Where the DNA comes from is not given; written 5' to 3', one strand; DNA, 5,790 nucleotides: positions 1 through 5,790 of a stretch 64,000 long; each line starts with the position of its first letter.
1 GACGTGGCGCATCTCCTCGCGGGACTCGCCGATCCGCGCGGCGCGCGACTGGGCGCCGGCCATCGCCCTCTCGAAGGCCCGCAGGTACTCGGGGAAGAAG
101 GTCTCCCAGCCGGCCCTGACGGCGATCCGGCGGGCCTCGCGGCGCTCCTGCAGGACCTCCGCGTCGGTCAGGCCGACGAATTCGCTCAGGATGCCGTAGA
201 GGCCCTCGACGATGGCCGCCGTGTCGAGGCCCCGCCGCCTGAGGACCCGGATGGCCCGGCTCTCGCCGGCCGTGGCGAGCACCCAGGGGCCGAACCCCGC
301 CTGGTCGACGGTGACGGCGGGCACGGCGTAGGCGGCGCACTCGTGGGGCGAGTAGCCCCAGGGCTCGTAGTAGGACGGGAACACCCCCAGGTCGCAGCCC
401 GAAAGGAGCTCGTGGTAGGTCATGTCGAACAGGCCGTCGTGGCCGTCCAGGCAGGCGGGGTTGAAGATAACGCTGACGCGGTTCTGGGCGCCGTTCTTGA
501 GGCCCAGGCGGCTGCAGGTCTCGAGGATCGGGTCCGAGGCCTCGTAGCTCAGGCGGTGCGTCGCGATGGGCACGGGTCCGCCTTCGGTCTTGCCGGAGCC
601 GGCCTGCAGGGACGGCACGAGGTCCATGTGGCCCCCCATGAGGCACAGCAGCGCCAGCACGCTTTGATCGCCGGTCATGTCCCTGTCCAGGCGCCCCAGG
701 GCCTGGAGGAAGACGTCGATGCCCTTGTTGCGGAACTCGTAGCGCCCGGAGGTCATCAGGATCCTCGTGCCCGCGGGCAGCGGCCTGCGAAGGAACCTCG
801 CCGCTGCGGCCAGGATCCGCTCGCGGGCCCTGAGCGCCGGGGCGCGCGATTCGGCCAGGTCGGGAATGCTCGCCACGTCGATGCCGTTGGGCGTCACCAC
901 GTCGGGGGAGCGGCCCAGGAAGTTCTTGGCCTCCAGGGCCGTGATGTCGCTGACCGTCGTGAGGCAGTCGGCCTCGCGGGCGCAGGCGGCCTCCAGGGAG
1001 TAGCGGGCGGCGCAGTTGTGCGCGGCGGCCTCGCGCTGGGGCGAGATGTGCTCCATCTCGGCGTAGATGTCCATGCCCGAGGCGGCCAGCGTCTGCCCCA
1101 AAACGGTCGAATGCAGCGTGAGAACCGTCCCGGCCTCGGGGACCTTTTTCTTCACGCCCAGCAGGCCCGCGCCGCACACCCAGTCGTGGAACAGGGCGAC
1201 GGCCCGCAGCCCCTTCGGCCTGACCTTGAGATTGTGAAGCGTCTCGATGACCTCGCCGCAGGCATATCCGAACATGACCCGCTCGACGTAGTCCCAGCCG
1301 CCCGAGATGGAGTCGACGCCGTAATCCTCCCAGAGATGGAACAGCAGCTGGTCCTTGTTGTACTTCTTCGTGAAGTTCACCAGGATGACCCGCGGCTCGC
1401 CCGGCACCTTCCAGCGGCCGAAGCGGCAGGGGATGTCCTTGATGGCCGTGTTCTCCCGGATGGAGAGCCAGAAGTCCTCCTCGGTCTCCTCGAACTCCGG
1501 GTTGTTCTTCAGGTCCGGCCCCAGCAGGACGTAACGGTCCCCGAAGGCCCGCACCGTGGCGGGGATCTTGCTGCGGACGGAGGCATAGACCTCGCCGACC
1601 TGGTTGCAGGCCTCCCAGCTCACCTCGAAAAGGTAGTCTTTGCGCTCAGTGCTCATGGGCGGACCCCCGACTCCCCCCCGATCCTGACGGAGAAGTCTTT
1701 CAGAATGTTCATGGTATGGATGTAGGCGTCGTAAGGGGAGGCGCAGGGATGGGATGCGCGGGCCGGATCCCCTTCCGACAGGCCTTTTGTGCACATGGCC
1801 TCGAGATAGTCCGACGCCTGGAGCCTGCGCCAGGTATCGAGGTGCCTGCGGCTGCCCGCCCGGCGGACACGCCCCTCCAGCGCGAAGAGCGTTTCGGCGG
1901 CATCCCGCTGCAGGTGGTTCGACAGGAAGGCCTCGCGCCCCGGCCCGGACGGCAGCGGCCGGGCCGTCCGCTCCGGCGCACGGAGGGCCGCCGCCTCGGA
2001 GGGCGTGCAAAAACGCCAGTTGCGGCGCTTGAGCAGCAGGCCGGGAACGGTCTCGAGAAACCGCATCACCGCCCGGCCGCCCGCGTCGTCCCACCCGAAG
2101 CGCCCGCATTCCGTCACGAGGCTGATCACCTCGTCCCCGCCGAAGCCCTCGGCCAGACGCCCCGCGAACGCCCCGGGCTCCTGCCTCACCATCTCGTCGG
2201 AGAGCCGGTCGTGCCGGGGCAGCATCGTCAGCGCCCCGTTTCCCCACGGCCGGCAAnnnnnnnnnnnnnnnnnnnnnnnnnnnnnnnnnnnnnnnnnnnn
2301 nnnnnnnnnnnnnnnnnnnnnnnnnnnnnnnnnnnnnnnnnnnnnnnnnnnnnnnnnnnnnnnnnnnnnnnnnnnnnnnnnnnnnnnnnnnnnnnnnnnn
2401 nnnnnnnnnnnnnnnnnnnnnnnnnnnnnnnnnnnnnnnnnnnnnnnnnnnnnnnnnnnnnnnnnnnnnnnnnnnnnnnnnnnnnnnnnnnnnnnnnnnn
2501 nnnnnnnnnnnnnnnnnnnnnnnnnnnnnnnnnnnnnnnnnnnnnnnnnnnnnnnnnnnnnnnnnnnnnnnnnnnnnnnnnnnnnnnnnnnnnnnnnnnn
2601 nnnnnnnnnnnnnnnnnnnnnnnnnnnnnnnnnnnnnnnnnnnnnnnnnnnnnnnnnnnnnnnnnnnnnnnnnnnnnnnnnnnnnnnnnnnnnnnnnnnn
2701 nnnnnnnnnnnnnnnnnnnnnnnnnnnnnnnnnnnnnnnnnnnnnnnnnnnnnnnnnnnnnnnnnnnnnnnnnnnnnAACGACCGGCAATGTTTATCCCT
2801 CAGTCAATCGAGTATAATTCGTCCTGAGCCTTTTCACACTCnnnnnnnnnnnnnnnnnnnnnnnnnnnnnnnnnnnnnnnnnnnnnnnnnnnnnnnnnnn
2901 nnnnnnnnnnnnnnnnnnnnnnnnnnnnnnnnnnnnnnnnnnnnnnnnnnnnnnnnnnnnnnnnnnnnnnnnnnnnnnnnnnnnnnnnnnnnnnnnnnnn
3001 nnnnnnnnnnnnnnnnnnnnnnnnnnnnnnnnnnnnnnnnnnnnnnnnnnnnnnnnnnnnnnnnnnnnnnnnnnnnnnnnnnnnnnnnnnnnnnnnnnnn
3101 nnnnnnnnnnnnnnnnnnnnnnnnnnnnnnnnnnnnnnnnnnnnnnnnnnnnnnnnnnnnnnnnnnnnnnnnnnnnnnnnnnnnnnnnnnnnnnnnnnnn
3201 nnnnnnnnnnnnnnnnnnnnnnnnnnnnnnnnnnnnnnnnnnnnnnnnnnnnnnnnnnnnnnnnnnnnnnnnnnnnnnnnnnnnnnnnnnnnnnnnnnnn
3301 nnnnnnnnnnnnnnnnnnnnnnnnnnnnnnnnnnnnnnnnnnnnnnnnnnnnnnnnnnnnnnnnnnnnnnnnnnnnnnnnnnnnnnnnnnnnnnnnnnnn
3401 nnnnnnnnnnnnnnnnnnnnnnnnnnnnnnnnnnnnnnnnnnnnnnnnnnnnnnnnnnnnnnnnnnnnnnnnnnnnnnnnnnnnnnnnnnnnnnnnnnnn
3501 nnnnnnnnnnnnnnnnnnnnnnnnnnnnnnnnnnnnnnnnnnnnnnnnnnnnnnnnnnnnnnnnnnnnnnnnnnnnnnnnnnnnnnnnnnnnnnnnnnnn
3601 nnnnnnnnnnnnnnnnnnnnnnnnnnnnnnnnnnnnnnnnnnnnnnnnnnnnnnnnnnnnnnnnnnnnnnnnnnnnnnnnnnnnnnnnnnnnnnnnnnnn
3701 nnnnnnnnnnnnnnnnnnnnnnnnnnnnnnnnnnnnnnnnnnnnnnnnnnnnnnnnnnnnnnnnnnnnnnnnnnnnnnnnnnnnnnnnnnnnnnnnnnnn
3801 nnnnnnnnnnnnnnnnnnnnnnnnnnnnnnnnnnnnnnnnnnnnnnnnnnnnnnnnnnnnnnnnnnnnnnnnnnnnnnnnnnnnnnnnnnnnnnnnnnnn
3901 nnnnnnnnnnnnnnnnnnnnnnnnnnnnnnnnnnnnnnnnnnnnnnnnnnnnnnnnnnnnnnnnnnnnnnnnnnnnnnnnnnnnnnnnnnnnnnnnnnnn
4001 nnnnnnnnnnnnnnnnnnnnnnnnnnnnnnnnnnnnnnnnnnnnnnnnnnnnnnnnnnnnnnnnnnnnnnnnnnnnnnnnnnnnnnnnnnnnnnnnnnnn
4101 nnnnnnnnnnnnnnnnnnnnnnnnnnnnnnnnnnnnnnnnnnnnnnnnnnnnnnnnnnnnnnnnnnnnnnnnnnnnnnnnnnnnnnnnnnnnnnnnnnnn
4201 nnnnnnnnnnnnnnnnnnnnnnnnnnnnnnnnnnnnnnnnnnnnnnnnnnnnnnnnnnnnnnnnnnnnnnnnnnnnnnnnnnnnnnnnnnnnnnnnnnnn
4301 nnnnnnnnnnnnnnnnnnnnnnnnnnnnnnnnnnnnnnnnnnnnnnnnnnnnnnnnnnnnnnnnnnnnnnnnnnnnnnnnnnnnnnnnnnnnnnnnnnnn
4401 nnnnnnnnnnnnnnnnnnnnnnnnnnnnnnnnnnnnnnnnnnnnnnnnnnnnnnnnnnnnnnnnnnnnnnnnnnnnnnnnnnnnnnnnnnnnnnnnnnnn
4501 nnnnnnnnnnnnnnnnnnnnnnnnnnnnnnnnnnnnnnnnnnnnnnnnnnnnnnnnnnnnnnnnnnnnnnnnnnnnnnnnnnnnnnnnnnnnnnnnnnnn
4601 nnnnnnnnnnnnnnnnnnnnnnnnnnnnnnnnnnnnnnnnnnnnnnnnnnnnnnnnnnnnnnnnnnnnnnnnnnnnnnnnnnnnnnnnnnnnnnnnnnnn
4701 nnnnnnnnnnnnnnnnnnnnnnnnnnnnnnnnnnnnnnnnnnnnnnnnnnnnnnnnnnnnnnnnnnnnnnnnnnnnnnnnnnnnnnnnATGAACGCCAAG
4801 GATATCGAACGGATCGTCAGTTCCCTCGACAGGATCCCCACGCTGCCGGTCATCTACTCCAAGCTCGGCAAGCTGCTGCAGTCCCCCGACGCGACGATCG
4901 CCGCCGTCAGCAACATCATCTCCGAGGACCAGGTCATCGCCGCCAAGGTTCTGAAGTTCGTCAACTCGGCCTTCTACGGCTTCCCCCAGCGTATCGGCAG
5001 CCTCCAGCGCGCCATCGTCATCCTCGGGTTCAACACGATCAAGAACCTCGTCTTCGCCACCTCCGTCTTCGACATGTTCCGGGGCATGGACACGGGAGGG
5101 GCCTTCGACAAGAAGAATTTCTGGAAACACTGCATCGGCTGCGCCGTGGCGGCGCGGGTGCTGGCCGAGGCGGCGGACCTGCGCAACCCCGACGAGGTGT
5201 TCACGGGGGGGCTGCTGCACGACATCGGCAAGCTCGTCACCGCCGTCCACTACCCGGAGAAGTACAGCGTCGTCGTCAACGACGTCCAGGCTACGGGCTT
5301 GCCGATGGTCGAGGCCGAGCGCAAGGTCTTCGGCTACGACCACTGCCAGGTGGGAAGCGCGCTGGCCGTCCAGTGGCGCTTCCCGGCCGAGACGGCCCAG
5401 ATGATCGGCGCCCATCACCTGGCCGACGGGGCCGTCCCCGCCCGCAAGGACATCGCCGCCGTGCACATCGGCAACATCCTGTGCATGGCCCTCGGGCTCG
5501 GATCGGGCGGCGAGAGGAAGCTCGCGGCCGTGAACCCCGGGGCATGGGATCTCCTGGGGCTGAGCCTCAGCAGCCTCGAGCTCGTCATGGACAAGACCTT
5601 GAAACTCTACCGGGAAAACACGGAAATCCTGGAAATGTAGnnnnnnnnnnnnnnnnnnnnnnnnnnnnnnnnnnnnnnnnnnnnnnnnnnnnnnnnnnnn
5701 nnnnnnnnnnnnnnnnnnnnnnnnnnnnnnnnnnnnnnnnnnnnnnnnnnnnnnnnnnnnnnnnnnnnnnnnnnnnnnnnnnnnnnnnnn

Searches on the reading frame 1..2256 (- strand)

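Call 50: search_protein_families(library=pfam, proteins=[window:1-2256:-], max_evalue=0.00001)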
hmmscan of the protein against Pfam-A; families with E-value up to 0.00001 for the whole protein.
window:1-2256:- (752 aa): 3 families
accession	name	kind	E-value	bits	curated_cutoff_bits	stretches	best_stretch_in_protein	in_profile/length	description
PF05693.19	Glycogen_syn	-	1e-90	305.6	27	2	211-530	1-326/639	Glycogen synthase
PF00534.26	Glycos_transf_1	-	3.7e-07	30.3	26.4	0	615-655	87-126/172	Glycosyl transferases group 1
PF13692.12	Glyco_trans_1_4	-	1.9e-06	28.7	27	0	615-655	71-111/142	Glycosyl transferases group 1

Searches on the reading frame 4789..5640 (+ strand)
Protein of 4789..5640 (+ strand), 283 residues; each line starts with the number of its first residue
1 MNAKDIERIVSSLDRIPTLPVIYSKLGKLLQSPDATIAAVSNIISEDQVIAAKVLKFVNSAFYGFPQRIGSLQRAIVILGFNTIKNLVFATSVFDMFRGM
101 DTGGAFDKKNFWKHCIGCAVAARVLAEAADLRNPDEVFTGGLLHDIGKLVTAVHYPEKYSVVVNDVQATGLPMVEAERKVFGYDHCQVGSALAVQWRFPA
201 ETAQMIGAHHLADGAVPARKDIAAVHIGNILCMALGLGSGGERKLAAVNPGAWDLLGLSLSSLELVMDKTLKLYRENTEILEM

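Call 50: search_protein_families(library=pfam, proteins=[window:4789-5640:+], max_evalue=0.00001)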
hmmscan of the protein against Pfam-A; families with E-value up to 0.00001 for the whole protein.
window:4789-5640:+ (283 aa): 2 families
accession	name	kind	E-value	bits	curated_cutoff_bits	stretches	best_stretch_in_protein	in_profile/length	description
PF08668.18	HDOD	-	1.3e-65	221.1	22.9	1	16-210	1-194/196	HDOD domain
PF01966.28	HD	-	4.3e-07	30.7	22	1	112-212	2-88/116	HD domain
